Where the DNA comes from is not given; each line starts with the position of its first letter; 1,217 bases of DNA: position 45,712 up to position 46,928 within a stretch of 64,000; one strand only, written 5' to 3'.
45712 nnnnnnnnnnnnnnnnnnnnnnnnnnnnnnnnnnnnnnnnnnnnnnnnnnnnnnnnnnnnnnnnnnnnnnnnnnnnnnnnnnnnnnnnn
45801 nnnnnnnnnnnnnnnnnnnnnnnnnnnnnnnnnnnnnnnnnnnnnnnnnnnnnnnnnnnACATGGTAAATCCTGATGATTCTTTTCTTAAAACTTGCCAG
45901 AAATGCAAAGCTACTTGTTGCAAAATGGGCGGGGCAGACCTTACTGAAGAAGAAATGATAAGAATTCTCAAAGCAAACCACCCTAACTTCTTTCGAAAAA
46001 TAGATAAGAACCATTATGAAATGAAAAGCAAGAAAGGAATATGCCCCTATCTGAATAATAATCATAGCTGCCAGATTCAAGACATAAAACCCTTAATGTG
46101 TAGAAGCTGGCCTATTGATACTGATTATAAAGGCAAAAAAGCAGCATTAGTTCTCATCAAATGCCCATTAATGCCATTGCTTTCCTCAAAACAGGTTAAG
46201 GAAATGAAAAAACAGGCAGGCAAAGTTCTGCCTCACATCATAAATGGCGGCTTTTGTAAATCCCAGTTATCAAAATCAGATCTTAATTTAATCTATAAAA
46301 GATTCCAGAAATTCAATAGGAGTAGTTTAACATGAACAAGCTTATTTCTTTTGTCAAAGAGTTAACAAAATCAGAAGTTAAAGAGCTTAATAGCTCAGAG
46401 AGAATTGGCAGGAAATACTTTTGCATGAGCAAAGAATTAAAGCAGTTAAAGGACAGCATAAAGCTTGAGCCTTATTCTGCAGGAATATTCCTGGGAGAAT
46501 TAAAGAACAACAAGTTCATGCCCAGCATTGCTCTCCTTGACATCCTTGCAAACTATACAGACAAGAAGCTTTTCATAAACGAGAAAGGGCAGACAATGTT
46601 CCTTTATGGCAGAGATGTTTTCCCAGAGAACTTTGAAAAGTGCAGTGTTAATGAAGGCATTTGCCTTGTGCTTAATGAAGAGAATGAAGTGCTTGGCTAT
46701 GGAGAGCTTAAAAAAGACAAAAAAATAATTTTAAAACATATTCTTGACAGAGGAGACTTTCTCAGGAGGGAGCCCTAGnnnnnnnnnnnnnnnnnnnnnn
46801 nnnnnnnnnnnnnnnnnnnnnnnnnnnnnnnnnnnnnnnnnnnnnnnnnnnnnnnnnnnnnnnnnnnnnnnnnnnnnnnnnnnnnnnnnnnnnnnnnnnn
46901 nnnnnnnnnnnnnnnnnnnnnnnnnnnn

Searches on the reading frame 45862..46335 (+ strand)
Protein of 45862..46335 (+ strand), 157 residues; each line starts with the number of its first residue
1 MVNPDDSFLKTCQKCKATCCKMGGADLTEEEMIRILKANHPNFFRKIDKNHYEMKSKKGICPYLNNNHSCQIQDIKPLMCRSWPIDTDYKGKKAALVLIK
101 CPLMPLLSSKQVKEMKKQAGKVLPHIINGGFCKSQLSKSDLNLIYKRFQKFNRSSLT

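Call 44: search_protein_families(library=pfam, proteins=[window:45862-46335:+], max_evalue=0.0001)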
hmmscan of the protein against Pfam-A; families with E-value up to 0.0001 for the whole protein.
window:45862-46335:+ (157 aa): 1 family
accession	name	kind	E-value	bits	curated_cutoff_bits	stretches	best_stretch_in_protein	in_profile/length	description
PF03692.20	CxxCxxCC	-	1.7e-07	32.2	23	1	12-85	2-71/85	Putative zinc- or iron-chelating domain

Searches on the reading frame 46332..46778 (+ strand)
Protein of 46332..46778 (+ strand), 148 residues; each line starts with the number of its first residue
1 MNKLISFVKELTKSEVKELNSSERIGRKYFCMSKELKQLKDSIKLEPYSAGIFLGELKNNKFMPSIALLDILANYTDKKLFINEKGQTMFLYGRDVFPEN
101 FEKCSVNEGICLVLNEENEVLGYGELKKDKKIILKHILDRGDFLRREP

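Call 44: search_protein_families(library=pfam, proteins=[window:46332-46778:+], max_evalue=0.0001)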
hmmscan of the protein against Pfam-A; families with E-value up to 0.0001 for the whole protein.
window:46332-46778:+ (148 aa): 3 families
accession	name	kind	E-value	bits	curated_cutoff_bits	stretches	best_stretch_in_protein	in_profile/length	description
PF03657.19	UPF0113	-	1.7e-16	60.7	23.8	1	80-146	2-73/73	UPF0113 PUA domain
PF17833.7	pre-PUA_NIP7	-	2.8e-05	24.7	23.1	1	2-66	14-80/80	NIP7/UPF0113, pre-PUA domain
PF17126.11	RsmF_methylt_CI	-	3e-05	24.4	27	1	7-68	2-57/61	RsmF rRNA methyltransferase first C-terminal domain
